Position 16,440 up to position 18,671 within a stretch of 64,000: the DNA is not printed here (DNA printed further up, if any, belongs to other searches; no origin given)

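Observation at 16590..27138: Three tandem, diverged copies of a two-gene cassette: polytopic membrane protein plus CXXCH beta-propeller lipoprotein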

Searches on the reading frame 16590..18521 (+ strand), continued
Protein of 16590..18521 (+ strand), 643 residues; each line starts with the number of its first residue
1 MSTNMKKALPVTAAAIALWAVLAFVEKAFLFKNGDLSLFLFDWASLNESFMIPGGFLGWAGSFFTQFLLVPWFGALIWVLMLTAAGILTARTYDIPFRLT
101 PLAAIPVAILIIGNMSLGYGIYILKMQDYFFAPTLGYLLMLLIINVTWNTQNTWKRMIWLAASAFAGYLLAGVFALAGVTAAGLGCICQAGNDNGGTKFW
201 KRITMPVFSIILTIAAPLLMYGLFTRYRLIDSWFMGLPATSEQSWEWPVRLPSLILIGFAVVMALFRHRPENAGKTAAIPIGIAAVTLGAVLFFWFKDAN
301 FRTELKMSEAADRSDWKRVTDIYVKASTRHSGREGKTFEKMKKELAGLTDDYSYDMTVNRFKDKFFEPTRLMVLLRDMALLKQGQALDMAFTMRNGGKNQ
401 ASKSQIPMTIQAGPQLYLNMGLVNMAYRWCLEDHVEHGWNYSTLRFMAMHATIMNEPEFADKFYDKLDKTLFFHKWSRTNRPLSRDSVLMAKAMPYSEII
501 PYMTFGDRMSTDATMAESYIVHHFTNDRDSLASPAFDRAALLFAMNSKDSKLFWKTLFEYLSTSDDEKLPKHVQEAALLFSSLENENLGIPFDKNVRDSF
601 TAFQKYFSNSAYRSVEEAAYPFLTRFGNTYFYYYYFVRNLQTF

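Call 16: find_related_loci(query=A1, collection=genome_contigs, flank=10000)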
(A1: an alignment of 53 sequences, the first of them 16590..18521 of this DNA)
Query A1 (643 aa) in genome_contigs; peptide patterns used: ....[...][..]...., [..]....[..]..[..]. (x = any residue, [..] = any of these).
95 stretches matched a pattern; 77 encode a relative of the query (tblastn E <= 1e-3); 73 distinct loci.
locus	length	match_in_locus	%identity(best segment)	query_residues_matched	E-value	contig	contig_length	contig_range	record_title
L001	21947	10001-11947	55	1-643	0e+0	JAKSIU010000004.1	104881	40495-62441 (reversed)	MAG: Bacteroidaceae bacterium isolate Horse_feces29 MAG029_4, whole genome shotgun sequence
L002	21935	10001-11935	54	1-643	0e+0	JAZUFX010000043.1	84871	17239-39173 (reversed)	MAG: Bacteroidaceae bacterium isolate T1900045290_TH20190060.MAGScoT_cleanbin_000052 SGB_6030_k141_344672, whole genome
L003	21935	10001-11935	56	1-643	0e+0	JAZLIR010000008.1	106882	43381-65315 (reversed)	MAG: Bacteroidaceae bacterium isolate T1900044977_TA20190039.MAGScoT_cleanbin_000012 SGB_4037_k141_954836, whole genome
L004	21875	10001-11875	54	24-643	0e+0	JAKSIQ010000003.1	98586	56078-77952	MAG: Bacteroidaceae bacterium isolate Horse_feces25 MAG025_3, whole genome shotgun sequence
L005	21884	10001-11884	46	15-643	0e+0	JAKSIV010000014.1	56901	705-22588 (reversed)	MAG: Bacteroidaceae bacterium isolate Horse_feces30 MAG030_14, whole genome shotgun sequence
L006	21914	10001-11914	46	1-643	0e+0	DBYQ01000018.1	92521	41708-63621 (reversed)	MAG TPA_asm: Bacteroidales bacterium UBA1182 UBA1182_contig_11289, whole genome shotgun sequence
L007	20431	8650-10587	44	1-643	0e+0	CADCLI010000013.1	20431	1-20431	MAG: uncultured Bacteroidales bacterium isolate RUG14751 genome assembly, contig: RUG14751_asm_13, whole genome shotgun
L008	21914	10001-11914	46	1-643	0e+0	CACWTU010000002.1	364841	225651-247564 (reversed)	MAG: uncultured Bacteroidales bacterium isolate RUG10916 genome assembly, contig: RUG10916_asm_2, whole genome shotgun s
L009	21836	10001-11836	46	27-643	0e+0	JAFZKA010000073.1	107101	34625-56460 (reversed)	MAG: Bacteroidaceae bacterium isolate RGIG7837 Water_buffalos_Reticulum-4__c601908, whole genome shotgun sequence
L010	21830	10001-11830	46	29-643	0e+0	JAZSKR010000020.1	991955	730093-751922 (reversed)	MAG: Bacteroidaceae bacterium isolate T1900044560_TS20190026.MAGScoT_cleanbin_000001 SGB_357_k141_1271685, whole genome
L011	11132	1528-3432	45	7-643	0e+0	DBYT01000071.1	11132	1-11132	MAG TPA_asm: Bacteroidales bacterium UBA1179 UBA1179_contig_36286, whole genome shotgun sequence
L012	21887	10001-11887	46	9-643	0e+0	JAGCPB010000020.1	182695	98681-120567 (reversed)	MAG: Bacteroidaceae bacterium isolate RGIG9993 Yak_Reticulum-4__c156315, whole genome shotgun sequence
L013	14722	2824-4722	46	9-643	1e-180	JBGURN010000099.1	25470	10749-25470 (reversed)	MAG: Bacteroidaceae bacterium isolate ruminal_MAG_115 ruminal_MAG_115_contig_0099, whole genome shotgun sequence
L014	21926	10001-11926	57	1-643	0e+0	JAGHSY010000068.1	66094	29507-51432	MAG: Candidatus Colenecus caballi isolate E3_160 c_000000502372, whole genome shotgun sequence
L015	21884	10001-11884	44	15-643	1e-176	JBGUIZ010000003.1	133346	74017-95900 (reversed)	MAG: Bacteroidaceae bacterium isolate ruminal_MAG_315 ruminal_MAG_315_contig_0003, whole genome shotgun sequence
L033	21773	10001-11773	28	16-643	2e-80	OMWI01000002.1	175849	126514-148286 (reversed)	uncultured Prevotellaceae bacterium isolate RUG036 genome assembly, contig: scaffold_29, whole genome shotgun sequence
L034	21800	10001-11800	28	9-643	7e-76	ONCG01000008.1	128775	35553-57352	uncultured Prevotellaceae bacterium isolate RUG178 genome assembly, contig: scaffold_121, whole genome shotgun sequence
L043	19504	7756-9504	28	16-642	9e-63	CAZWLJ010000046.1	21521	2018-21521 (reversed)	MAG TPA_asm: uncultured Paludibacter sp. isolate SRP192927_co4_26 genome assembly, contig: NODE_4685_length_21521_cov_16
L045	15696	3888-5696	28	9-642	2e-60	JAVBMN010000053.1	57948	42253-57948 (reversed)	MAG: Bacteroidaceae bacterium isolate EPI_MAG_00053 c_000008201041, whole genome shotgun sequence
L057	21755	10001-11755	25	29-642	8e-39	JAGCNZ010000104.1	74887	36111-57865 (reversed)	MAG: Bacteroidaceae bacterium isolate RGIG9965 Yak_Reticulum-2__c802361, whole genome shotgun sequence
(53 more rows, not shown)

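Call 22: predict_structure(alignment_id=A1)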
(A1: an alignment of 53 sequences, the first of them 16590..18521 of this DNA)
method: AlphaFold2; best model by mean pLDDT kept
length: 643 residues; sequences in the alignment: 53
mean_pLDDT: 87.7   pTM: 0.89
mean pLDDT of the five models: 87.7, 87.0, 85.9, 84.5, 84.4
residues with pLDDT >= 90: 386; 70-90: 199; 50-70: 43; < 50: 15
segments of 3 or more residues with pLDDT < 50: 192-197, 640-643
pLDDT, mean of each block of 10 residues (from residue 1): 58 90 94 93 88 90 94 96 94 83 91 92 81 95 92 90 95 95 80 51 86 93 82 89 89 92 73 60 84 90 97 96 94 92 89 89 89 96 95 89 88 93 90 89 95 95 95 94 95 95 70 71 76 89 91 92 87 94 84 93 90 85 92 78 34
secondary structure, 60 per line:
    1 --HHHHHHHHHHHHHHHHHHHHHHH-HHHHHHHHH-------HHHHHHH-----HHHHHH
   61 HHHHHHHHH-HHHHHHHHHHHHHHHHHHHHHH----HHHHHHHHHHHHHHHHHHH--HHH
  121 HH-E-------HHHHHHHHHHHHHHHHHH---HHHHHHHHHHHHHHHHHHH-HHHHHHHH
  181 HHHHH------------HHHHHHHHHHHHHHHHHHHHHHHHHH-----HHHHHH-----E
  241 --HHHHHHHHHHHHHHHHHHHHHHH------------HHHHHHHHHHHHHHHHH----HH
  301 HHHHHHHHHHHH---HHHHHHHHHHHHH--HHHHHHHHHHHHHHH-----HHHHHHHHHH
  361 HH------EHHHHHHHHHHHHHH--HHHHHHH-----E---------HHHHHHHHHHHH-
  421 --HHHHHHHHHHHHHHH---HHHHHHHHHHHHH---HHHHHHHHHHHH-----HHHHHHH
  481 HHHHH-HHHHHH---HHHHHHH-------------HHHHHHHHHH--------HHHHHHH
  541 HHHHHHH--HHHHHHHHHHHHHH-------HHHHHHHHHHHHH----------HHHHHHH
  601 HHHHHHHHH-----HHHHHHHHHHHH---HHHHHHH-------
elements in order: H3-25 H27-35 H43-49 H55-69 H71-92 H97-115 H118-122 H132-149 H153-171 H173-185 H198-223 H229-234 H243-265 H278-294 H299-312 H316-328 H331-345 H351-362 H370-383 H386-392 H408-419 H423-437 H441-453 H457-468 H474-485 H487-492 H496-502 H516-525 H534-547 H550-563 H571-583 H594-609 H615-626 H630-636
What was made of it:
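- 16590..18521 (+): A1, DUF6057 inner-membrane protein (643 aa). TM domain about 16590-17477; periplasmic helical-repeat domain about 17478-18518. AF2 pLDDT 87.7 (call 22).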

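Call 26: fold_search(model_id=the predicted structure, library=pdb)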
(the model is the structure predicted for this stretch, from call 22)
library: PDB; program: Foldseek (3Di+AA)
matches with E <= 10: 357; with E <= 0.001: 0
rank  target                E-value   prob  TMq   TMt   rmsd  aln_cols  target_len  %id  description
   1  7pua_F2               2.2e-01  0.13  0.10  0.08  27.8       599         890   12  Middle assembly intermediate of the Trypanosoma brucei mitoribosomal small subunit (released 2022-03-02)
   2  7dkh_I                2.6e-01  0.16  0.13  0.10  27.0       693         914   11  Crystal structure of the Ctr9/Paf1/Cdc73/Rtf1 quaternary complex (released 2021-11-24)
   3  8w9z_E                2.9e-01  0.14  0.11  0.11  24.6       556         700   12  The cryo-EM structure of the Nicotiana tabacum PEP-PAP (released 2024-03-13)
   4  7r5k_K0               2.9e-01  0.11  0.11  0.08  31.1       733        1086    8  Human nuclear pore complex (constricted) (released 2022-06-22)
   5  2y4t_B                4.5e-01  0.16  0.12  0.16  22.4       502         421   10  Crystal structure of the human co-chaperone P58(IPK) (released 2011-08-10)
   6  9g8r_B                4.5e-01  0.16  0.14  0.09  26.4       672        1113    9  human SKI7-SKI238 complex in the open state (released 2024-10-16)
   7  8r6s_G                5.2e-01  0.14  0.12  0.11  25.6       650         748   10  Plastid-encoded RNA polymerase (Integrated model) (released 2024-03-13)
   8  8hmd_C                5.2e-01  0.13  0.13  0.07  27.3       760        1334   11  base module state 2 of Tetrahymena IFT-A (released 2023-06-14)
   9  7rqf_A                5.7e-01  0.15  0.12  0.14  28.0       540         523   11  Crystal Structure of LbcA (lipoprotein binding partner of CtpA) of Pseudomonas aeruginosa (released 2022-04-27)
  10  9kfx_A                5.9e-01  0.14  0.14  0.15  25.8       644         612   10  Crystal structure of synthetic PPR-DYW in complex with target RNA (released 2025-11-12)
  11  6sga_F2               6.1e-01  0.09  0.11  0.08  26.1       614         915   10  Body domain of the mt-SSU assemblosome from Trypanosoma brucei (released 2019-09-18)
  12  6een_C                6.3e-01  0.35  0.14  0.24  19.5       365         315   11  Crystal structure of a designer Pentatrico Peptide RNA binding protein, bound to a complex RNA target and featuring an (released 2019-08-21)
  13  9hny_F2               6.3e-01  0.08  0.10  0.08  27.4       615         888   11  Mitoribosomal small subunit in complex with Mettl15 and Mettl17 (released 2025-03-26)
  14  3nc1_A                6.3e-01  0.07  0.10  0.09  26.9       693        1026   14  Crystal structure of the CRM1-RanGTP complex (released 2010-10-27)
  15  6een_B                6.9e-01  0.33  0.13  0.23  19.2       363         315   10  Crystal structure of a designer Pentatrico Peptide RNA binding protein, bound to a complex RNA target and featuring an (released 2019-08-21)
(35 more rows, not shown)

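Call 27: search_protein_families(library=pfam, alignment_id=A1, max_evalue=10)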
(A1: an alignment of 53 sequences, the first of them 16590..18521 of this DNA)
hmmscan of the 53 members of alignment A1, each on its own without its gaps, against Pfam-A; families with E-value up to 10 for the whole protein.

A. member 1, window:16590-18521:+ (643 aa): 5 families
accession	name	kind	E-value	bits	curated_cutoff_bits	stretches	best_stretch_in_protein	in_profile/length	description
PF19529.4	DUF6057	-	1.2e-61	209.7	29.8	1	9-636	8-568/569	Family of unknown function (DUF6057)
PF11384.13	DUF3188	-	0.024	14.7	24.6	1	252-294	3-45/50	Protein of unknown function (DUF3188)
PF22954.2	DUF7027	-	2.6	8.5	27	1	183-225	21-63/100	Domain of unknown function (DUF7027)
PF09843.14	DUF2070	-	5.8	5.5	30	1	92-308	4-186/561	Predicted membrane protein (DUF2070)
PF23858.1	DUF7220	-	8.1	7.3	28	1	56-75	16-35/70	Family of unknown function (DUF7220)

B. families by the number of members that match (of 53 scanned): 46 families (the first 25 are shown)
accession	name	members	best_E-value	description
PF19529.4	DUF6057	53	1.5e-73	Family of unknown function (DUF6057)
PF08698.16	Fcf2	4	0.1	Fcf2 pre-rRNA processing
PF15546.11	DUF4653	4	0.16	Domain of unknown function (DUF4653)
PF18895.5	T4SS_pilin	3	0.00028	Type IV secretion system pilin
PF08114.16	PMP1_2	3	0.029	ATPase proteolipid family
PF02163.28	Peptidase_M50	3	0.035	Peptidase family M50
PF13996.11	YobH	3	1.5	YobH-like protein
PF15420.11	Abhydrolase_9_N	2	0.0062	Alpha/beta-hydrolase family N-terminus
PF09840.14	DUF2067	2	0.021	Uncharacterized protein conserved in archaea (DUF2067)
PF15086.11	UPF0542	2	0.12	Uncharacterised protein family UPF0542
PF11014.13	DUF2852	2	0.19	Protein of unknown function (DUF2852)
PF20664.2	DUF6814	2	0.25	Family of unknown function (DUF6814)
PF22954.2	DUF7027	2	2.6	Domain of unknown function (DUF7027)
PF19995.5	iSTAND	1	0.016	inactive STAND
PF11384.13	DUF3188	1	0.024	Protein of unknown function (DUF3188)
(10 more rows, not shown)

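Call 30: search_protein_families(library=pfam, proteins=[L033:5076-6458:+, L033:6448-7077:+, L033:7104-7592:+, L033:7676-8824:+, L033:8689-9765:+, L057:7634-8713:+, L057:8802-9893:+, L057:13460-14344:+, L057:15256-17040:+, L034:14244-14753:+], max_evalue=0.001)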
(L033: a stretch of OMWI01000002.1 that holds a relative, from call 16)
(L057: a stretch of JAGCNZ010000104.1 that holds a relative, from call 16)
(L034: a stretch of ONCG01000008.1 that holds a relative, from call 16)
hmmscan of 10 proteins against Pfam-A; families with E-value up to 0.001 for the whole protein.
L033:5076-6458:+ (460 aa): 1 family
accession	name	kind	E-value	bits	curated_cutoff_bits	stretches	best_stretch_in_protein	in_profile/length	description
PF01554.23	MatE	-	5.4e-53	179.4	24.9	2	29-190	1-161/161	MatE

L033:6448-7077:+ (209 aa): 1 family
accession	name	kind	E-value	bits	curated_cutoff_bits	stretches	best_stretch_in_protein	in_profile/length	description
PF13189.12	Cytidylate_kin2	-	7.8e-55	186.2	28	1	7-186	1-175/176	Cytidylate kinase-like family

L033:7104-7592:+ (162 aa): 1 family
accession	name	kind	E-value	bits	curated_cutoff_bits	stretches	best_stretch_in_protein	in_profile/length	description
PF12850.12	Metallophos_2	-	2e-30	106.2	27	1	3-149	2-152/154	Calcineurin-like phosphoesterase superfamily domain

L033:7676-8824:+ (382 aa): 7 families
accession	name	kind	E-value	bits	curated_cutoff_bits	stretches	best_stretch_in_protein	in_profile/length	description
PF16363.11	GDP_Man_Dehyd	-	5.4e-91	305.9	27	1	5-351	1-331/332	GDP-mannose 4,6 dehydratase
PF01370.27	Epimerase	-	4.8e-68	229.6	20.9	1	5-260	2-240/240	NAD dependent epimerase/dehydratase family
PF01073.25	3Beta_HSD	-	5.3e-17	62.2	22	1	5-244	1-225/280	3-beta hydroxysteroid dehydrogenase/isomerase family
PF02719.21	Polysacc_synt_2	-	7e-15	55.4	20.2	1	5-119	2-118/293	Polysaccharide biosynthesis protein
PF07993.18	NAD_binding_4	-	1.8e-12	47.4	20.1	1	6-197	1-206/258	Male sterility protein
PF04321.23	RmlD_sub_bind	-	6e-10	39.1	27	1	4-200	3-153/287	RmlD substrate binding domain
PF00106.31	adh_short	-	0.0005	20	26.6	0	2-121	1-124/195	short chain dehydrogenase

L033:8689-9765:+ (358 aa): 0 families

L057:7634-8713:+ (359 aa): 1 family
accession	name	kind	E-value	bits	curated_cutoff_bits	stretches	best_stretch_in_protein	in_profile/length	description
PF00180.25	Iso_dh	-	1e-120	403.6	27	1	4-349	1-345/348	Isocitrate/isopropylmalate dehydrogenase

L057:8802-9893:+ (363 aa): 2 families
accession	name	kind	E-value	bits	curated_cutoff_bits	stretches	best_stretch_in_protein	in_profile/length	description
PF07396.17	Porin_O_P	-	1.2e-06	28.5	20.9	1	63-222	14-165/370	Phosphate-selective porin O and P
PF13609.12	Porin_4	-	3.9e-05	24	27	1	199-345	164-308/310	Gram-negative porin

L057:13460-14344:+ (294 aa): 0 families

L057:15256-17040:+ (594 aa): 11 families
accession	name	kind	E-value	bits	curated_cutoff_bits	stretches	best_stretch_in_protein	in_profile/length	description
PF13177.12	DNA_pol3_delta2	-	1.2e-48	165.5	27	1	22-180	2-160/161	DNA polymerase III, delta subunit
PF22608.2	DNAX_ATPase_lid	-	2.7e-15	56.3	27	1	187-232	4-49/49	DNA polymerase III clamp loader subunit, ATPase lid domain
PF00004.35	AAA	-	3.2e-12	47.5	21.2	1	43-174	2-125/131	ATPase family associated with various cellular activities (AAA)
PF13401.12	AAA_22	-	8.1e-07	29.9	27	1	42-157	8-121/130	AAA domain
PF12169.13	DNA_pol3_gamma3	-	1.1e-06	28.9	24.4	1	243-365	10-133/143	DNA polymerase III subunits gamma and tau domain III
PF05496.18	RuvB_N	-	2.2e-05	24.7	27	1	12-64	2-58/159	Holliday junction DNA helicase RuvB P-loop domain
PF07728.20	AAA_5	-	4.6e-05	23.9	22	1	43-147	3-92/139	AAA domain (dynein-related subfamily)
PF13173.12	AAA_14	-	0.00015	22.2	27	1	41-147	4-86/129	AAA domain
PF21960.2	RCF1-5-like_lid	-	0.00028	21.2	27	1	189-221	3-36/43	RCF1/5-like, AAA+ ATPase lid domain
PF13191.12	AAA_16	-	0.0004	21.4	32.6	0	23-153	6-165/167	AAA ATPase domain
PF13479.12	AAA_24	-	0.00079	19.8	27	0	43-137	6-80/195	AAA domain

L034:14244-14753:+ (169 aa): 3 families
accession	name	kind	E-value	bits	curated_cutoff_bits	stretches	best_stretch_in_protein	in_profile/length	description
PF04542.20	Sigma70_r2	-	1.7e-13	50.6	24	1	4-74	1-71/71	Sigma-70 region 2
PF08281.18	Sigma70_r4_2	-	7.1e-13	48.4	25.7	1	107-157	4-54/54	Sigma-70, region 4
PF04545.22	Sigma70_r4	-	0.00035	20.5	24.1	0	111-141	2-32/50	Sigma-70, region 4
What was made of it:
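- A GDP-mannose dehydratase gene lies upstream in one Prevotella clade (call 30).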

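Call 43: search_protein_representatives(alignment_id=A1)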
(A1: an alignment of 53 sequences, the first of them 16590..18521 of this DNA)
Query: 53 sequences, 652 profile positions. Proteins with E-value up to 0.001 (for the whole library): 2700; up to 1e-10: 1240; up to 1e-30: 344. The best 150 are listed.
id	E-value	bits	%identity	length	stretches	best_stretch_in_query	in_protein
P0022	0.0e+00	1029.1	-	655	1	11-652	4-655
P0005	1.9e-298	1007.8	-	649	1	12-652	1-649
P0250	2.9e-230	782.6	-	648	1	14-652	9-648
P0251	5.8e-223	758.4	-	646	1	6-652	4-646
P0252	7.8e-209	711.7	-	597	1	50-652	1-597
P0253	7.8e-208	708.4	-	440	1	223-652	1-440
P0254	7.2e-193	659.0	-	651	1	18-652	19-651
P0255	5.9e-182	622.9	-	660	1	20-652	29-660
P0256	6.8e-178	609.5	-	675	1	19-652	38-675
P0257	2.6e-177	607.6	-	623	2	372-652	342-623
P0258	1.5e-173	595.1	-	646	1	20-652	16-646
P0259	6.0e-173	593.2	-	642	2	375-652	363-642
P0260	1.1e-167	575.8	-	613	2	372-652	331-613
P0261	2.5e-162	558.1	-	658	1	10-651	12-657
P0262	1.5e-160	552.2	-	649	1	16-651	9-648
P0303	2.2e-95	336.9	-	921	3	375-651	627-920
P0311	1.4e-92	327.6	-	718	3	16-330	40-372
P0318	2.2e-90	320.3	-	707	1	16-652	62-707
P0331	8.3e-86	305.2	-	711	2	414-652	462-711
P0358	2.0e-77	277.6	-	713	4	412-651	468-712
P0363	7.2e-77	275.7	-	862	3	415-651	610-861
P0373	6.2e-74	266.0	-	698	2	376-652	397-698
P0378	6.4e-73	262.7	-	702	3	417-652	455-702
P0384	2.9e-71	257.2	-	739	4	414-627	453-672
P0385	3.7e-71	256.8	-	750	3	417-651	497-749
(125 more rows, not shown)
